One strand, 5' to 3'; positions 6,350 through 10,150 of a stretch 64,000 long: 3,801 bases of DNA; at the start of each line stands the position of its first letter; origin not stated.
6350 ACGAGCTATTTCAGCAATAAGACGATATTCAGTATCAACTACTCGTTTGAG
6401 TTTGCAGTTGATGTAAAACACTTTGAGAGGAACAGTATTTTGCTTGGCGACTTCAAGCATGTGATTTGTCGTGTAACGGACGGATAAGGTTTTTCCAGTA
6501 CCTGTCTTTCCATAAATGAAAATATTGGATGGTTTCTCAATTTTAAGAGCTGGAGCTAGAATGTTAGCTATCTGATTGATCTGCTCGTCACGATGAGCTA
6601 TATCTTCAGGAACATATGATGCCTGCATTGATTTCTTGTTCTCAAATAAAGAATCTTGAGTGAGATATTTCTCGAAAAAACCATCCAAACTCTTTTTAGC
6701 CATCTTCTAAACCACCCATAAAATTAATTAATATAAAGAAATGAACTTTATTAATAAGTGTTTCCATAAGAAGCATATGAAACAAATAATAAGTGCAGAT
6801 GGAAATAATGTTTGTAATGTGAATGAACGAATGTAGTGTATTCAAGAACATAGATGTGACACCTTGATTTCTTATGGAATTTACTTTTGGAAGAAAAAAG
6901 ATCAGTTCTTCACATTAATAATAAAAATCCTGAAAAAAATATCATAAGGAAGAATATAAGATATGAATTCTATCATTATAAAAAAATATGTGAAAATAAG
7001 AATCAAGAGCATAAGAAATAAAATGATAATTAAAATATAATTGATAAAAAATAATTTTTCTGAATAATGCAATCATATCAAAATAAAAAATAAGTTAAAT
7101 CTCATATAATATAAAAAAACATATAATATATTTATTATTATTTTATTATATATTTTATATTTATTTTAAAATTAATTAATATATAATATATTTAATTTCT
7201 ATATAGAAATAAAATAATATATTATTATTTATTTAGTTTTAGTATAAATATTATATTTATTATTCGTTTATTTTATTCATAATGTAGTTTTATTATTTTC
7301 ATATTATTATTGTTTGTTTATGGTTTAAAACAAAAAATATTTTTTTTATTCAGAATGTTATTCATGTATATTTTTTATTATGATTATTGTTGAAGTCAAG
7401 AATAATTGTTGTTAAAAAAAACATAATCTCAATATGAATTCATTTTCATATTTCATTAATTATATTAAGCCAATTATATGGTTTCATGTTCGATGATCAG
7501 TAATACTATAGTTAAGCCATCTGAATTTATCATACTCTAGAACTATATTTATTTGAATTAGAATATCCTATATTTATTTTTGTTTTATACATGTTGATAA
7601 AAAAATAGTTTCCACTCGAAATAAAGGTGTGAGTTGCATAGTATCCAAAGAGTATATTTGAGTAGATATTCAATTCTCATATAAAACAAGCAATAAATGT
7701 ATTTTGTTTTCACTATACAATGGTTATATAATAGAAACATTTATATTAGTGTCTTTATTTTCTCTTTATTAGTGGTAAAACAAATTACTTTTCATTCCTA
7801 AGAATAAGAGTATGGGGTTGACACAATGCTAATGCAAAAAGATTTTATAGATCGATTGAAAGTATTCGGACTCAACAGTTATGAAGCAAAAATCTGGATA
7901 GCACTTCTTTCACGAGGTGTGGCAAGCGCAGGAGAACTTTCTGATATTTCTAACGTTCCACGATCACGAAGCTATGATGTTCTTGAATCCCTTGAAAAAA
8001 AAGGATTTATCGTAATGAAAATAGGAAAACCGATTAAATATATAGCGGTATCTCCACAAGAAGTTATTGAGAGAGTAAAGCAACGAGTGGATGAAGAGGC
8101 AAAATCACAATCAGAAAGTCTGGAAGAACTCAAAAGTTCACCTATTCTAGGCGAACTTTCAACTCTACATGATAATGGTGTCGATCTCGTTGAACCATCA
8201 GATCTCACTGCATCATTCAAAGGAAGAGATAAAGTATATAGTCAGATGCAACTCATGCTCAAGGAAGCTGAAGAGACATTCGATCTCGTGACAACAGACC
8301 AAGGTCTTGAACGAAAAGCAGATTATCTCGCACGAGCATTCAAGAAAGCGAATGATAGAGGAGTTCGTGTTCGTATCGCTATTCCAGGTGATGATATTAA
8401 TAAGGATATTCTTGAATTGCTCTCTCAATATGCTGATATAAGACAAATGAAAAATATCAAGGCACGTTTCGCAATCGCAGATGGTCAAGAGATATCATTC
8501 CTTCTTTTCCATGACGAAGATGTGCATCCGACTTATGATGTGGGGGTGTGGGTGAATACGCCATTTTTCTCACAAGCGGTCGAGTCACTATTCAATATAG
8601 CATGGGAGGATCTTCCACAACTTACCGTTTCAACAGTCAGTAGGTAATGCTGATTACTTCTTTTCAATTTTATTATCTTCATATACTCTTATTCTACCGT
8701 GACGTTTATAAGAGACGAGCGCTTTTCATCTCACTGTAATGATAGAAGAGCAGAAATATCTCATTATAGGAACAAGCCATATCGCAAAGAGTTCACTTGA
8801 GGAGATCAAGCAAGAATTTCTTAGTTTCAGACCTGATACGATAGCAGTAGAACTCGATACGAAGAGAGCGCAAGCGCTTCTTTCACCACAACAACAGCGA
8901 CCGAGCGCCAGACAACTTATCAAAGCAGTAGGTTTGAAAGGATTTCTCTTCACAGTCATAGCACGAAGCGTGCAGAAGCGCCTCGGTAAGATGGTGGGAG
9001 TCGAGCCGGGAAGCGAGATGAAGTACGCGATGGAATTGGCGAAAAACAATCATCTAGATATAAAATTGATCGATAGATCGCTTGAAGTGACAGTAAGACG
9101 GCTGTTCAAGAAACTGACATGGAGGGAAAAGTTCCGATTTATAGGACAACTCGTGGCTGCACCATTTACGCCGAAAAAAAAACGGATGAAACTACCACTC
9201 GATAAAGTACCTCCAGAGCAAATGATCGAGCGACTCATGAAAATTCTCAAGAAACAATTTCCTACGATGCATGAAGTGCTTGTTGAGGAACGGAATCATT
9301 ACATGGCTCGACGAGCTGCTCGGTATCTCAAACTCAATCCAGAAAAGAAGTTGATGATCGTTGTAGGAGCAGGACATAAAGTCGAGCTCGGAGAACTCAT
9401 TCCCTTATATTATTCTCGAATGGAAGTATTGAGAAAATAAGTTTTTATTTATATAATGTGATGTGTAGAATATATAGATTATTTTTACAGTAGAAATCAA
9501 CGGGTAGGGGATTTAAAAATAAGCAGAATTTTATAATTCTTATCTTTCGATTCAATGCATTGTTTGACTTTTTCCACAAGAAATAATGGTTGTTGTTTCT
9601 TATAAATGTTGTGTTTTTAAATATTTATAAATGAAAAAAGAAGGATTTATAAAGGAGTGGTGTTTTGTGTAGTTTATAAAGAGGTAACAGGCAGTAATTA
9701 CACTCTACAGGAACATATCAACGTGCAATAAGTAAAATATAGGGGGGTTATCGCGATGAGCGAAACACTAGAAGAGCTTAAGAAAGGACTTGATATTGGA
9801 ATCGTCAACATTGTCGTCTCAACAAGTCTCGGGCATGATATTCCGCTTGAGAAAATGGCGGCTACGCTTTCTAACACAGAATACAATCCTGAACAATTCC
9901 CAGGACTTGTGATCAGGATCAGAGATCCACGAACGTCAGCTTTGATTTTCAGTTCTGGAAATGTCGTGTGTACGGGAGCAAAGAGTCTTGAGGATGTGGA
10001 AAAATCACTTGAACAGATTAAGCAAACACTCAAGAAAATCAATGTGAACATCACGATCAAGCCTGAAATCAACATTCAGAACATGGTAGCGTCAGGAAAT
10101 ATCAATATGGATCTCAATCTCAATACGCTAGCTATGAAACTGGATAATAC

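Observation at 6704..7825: Probable oriC: 1.1-kb AT-rich region with an inverted pair of ORB-like boxes flanking a nearly pure A/T unwinding element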

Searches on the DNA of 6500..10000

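Call 37: search_rna_families(source=window, start=6500, end=10000, threshold=evalue, max_evalue=1)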
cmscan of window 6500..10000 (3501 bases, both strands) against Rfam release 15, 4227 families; matches with E-value up to 1: 0.
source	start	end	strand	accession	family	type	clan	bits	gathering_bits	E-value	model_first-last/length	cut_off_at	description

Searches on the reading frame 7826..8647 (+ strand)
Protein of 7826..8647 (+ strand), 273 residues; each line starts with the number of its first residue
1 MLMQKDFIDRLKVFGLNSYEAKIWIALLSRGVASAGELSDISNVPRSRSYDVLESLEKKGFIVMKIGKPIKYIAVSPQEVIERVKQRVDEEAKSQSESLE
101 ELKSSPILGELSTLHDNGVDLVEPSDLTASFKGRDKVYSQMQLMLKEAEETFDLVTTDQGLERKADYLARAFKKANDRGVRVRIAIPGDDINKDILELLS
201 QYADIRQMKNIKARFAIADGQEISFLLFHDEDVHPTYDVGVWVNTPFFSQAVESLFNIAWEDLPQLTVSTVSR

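Call 4: search_protein_families(library=pfam, proteins=[window:7826-8647:+])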
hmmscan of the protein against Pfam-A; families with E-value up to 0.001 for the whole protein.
window:7826-8647:+ (273 aa): 2 families
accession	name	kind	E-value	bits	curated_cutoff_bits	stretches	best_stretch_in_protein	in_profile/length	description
PF01978.25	TrmB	-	4.1e-20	71.9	25.6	1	11-77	1-67/68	Sugar-specific transcriptional regulator TrmB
PF11495.14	Regulator_TrmB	-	1.2e-06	28.4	22.2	1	132-226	6-95/233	Archaeal transcriptional regulator TrmB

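Call 35: search_protein_families(library=ncbifam, proteins=[window:7826-8647:+])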
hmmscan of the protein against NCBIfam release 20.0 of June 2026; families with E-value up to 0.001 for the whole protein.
window:7826-8647:+ (273 aa): 4 families
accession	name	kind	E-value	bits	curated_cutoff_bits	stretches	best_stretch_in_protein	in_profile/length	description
NF041141.1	tran_reg_TrmBL2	equivalog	1.3e-21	77.3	530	1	13-260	13-258/264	HTH-type transcriptional regulator TrmBL2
NF047390.1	TransRegTrmBL1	equivalog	3.2e-16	59.2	650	1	4-105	3-104/341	HTH-type sugar sensing transcriptional regulator TrmBL1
NF047392.1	TransRegTrmBHalo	equivalog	2.9e-13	49.5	500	1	12-93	14-95/349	HTH-type sugar sensing transcriptional regulator TrmB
NF040851.1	tran_reg_TrmB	equivalog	5e-12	45.6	600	1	3-104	3-104/338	HTH-type sugar-sensing transcriptional regulator TrmB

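Call 61: search_solved_structures(query=window:7826-8647:+, max_evalue=0.01)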
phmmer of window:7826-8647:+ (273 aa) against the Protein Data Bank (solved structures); distinct sequences matched with E-value up to 0.01: 5.
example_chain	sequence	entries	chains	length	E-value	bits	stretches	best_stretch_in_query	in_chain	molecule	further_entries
5bpd_A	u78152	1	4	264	5.5e-19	71.7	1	12-262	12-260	TrmBL2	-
5box_A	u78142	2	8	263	6.8e-19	71.3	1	13-262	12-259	Putative HTH-type transcriptional regulator TrmBL2 | TrmBL2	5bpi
5bqt_A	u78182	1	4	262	7.7e-19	71.2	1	13-261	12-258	Putative HTH-type transcriptional regulator TrmBL2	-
3qph_A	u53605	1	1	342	1.1e-07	34.7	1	10-103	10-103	TrmB, a global transcription regulator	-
2jvf_A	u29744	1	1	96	0.0062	19.1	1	152-214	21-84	de novo protein M7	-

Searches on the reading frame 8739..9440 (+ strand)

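Call 4: search_protein_families(library=pfam, proteins=[window:8739-9440:+])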
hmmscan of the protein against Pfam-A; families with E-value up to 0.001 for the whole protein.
window:8739-9440:+ (233 aa): 1 family
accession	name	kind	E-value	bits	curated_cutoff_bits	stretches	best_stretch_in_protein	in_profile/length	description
PF01963.22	TraB_PrgY_gumN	-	3.9e-24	86.3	26.8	1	6-215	11-245/263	TraB/PrgY/gumN family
